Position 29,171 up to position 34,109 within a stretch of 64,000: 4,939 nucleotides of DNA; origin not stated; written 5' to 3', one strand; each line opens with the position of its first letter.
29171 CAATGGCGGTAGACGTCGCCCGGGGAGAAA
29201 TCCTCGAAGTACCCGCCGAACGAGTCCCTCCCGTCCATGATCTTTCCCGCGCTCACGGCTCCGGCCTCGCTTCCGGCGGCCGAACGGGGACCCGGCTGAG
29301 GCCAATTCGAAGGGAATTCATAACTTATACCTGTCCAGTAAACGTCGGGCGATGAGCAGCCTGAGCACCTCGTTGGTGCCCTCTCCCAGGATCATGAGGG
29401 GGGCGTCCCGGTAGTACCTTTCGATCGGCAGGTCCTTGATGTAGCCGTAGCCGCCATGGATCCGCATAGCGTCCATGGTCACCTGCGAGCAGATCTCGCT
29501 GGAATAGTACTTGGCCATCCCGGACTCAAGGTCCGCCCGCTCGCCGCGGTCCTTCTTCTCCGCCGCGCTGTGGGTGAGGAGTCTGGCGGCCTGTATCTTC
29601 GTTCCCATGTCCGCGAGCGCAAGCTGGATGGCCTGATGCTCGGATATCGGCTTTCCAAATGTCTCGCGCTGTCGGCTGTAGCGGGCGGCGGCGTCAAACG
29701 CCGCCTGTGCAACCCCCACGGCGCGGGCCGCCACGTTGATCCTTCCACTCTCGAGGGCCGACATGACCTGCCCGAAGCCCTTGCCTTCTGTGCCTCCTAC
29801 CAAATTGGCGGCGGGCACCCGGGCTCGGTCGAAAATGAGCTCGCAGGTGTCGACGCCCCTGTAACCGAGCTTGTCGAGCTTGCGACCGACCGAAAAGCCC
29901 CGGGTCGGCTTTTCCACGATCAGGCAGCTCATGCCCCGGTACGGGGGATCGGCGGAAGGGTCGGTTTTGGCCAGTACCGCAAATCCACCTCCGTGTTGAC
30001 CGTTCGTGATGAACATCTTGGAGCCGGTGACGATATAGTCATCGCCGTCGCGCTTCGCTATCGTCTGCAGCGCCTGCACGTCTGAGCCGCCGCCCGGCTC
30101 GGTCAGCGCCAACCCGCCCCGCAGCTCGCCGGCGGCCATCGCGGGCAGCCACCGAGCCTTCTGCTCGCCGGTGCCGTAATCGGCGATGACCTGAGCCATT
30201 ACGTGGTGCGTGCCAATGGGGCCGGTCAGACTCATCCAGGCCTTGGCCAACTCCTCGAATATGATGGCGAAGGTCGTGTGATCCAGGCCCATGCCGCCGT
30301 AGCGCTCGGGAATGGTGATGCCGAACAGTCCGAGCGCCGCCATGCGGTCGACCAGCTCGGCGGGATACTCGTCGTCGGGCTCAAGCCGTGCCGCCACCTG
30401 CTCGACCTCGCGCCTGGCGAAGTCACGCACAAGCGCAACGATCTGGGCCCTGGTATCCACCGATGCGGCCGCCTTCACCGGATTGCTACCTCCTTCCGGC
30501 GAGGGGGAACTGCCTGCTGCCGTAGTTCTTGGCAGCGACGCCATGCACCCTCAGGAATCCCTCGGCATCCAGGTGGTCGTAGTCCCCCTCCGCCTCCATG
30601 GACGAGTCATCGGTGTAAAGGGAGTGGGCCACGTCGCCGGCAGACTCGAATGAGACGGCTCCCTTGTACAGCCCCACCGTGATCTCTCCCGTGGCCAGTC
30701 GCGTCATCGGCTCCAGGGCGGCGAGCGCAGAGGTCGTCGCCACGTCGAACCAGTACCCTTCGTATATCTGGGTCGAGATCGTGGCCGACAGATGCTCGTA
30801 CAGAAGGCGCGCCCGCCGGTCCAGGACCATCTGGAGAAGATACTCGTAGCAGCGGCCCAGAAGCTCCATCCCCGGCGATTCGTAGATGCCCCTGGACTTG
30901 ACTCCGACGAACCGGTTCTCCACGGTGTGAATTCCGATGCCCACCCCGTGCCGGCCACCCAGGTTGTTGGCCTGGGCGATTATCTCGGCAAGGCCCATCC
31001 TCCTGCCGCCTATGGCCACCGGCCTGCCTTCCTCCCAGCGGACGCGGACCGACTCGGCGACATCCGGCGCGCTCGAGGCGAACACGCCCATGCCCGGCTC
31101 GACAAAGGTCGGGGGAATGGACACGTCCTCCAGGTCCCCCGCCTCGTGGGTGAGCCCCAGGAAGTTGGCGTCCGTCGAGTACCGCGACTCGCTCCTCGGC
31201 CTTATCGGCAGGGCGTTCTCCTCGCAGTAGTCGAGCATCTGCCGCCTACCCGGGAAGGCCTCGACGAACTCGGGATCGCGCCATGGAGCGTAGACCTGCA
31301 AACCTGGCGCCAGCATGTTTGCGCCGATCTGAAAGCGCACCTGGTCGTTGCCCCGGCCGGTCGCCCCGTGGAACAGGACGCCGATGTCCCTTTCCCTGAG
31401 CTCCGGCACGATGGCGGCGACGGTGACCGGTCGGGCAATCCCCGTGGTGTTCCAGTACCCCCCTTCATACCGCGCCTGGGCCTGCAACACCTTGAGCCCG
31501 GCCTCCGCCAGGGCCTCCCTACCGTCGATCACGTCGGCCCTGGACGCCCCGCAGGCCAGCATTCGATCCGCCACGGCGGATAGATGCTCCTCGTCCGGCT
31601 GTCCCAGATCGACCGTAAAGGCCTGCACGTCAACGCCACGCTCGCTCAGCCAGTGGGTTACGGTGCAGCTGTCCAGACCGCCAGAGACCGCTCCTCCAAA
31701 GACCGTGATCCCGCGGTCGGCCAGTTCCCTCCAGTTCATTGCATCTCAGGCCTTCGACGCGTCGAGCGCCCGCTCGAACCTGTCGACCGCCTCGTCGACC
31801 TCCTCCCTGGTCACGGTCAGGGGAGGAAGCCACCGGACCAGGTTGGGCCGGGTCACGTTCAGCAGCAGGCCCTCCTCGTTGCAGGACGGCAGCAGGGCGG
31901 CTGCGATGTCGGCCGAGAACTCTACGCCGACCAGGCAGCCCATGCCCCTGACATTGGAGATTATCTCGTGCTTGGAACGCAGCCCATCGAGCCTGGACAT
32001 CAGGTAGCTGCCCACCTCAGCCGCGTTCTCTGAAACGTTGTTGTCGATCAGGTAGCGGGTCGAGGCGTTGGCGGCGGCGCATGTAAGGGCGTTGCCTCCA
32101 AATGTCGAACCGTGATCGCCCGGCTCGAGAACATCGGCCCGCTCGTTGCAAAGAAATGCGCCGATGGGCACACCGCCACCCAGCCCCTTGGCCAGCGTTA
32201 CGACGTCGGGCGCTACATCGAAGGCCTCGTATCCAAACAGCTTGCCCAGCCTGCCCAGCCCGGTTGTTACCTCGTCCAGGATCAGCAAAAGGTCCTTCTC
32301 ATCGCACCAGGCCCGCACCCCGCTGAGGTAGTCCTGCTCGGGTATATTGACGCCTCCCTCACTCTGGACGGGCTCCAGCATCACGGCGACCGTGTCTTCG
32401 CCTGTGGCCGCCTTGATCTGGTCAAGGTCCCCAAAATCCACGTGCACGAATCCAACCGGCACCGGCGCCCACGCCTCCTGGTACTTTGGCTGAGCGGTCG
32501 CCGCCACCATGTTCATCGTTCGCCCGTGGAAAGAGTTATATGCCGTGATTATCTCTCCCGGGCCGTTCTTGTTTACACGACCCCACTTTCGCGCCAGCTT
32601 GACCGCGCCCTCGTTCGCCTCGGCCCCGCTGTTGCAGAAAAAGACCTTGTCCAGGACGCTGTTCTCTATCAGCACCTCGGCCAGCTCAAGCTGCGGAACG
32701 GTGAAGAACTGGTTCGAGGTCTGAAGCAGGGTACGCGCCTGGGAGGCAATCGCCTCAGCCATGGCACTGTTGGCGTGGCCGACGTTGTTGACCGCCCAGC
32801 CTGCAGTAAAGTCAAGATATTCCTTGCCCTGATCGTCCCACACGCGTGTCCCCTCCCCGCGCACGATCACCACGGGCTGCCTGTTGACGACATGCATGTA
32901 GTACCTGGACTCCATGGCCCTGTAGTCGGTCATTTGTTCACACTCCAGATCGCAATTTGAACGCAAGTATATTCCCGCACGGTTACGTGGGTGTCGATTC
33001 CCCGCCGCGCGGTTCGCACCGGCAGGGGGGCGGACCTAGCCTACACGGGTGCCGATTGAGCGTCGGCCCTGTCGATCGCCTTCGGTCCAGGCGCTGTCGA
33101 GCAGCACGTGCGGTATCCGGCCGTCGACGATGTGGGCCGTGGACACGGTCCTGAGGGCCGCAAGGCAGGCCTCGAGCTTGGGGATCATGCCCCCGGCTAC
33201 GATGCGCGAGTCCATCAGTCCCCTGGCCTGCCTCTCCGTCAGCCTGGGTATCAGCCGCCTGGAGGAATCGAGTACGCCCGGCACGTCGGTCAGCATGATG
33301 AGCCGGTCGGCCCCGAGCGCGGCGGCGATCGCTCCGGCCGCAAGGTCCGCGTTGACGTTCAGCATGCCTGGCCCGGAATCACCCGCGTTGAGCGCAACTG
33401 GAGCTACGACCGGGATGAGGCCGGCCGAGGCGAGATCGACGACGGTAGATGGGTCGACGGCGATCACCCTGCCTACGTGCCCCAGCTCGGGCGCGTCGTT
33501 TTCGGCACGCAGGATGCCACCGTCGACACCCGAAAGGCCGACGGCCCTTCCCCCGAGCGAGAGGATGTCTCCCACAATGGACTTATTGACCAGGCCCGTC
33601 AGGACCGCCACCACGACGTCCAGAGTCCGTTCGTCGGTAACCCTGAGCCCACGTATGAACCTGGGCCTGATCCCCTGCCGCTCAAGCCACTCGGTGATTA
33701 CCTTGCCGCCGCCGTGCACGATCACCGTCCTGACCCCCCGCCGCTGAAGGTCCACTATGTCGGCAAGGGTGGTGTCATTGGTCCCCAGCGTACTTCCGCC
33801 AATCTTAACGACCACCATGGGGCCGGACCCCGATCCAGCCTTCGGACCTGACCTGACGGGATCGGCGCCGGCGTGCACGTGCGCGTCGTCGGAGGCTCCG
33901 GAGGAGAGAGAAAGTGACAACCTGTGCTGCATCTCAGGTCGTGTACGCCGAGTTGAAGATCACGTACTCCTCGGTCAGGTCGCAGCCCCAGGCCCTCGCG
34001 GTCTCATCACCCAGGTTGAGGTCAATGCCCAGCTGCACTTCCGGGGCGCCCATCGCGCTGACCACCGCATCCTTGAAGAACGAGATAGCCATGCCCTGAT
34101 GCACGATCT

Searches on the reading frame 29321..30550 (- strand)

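Call 29: search_protein_families(library=pfam, proteins=[window:29321-30550:-], max_evalue=0.00001)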
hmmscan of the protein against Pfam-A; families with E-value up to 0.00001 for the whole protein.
window:29321-30550:- (410 aa): 5 families
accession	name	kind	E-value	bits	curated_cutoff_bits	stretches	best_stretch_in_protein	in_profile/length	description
PF00441.29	Acyl-CoA_dh_1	-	1.8e-49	168.2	22.4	1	256-405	1-150/150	Acyl-CoA dehydrogenase, C-terminal domain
PF02771.21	Acyl-CoA_dh_N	-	2.6e-33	115.2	22.9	1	35-142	5-113/113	Acyl-CoA dehydrogenase, N-terminal domain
PF02770.24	Acyl-CoA_dh_M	-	2.1e-26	92.4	33.3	1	147-242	2-96/97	Acyl-CoA dehydrogenase, middle domain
PF08028.16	Acyl-CoA_dh_2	-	3.3e-23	82.9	22.7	1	273-383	3-123/134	Acyl-CoA dehydrogenase, C-terminal domain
PF22924.1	ACOX_C_alpha1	-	2.5e-07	31.1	27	0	310-405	70-169/169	Acyl-CoA oxidase, C-alpha1 domain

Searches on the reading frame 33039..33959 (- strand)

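Call 29: search_protein_families(library=pfam, proteins=[window:33039-33959:-], max_evalue=0.00001)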
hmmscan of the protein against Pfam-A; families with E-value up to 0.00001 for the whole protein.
window:33039-33959:- (307 aa): 1 family
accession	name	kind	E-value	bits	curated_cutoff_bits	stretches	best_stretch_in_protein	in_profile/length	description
PF00696.33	AA_kinase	-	8.7e-45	153.7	24.9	1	48-278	2-233/234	Amino acid kinase family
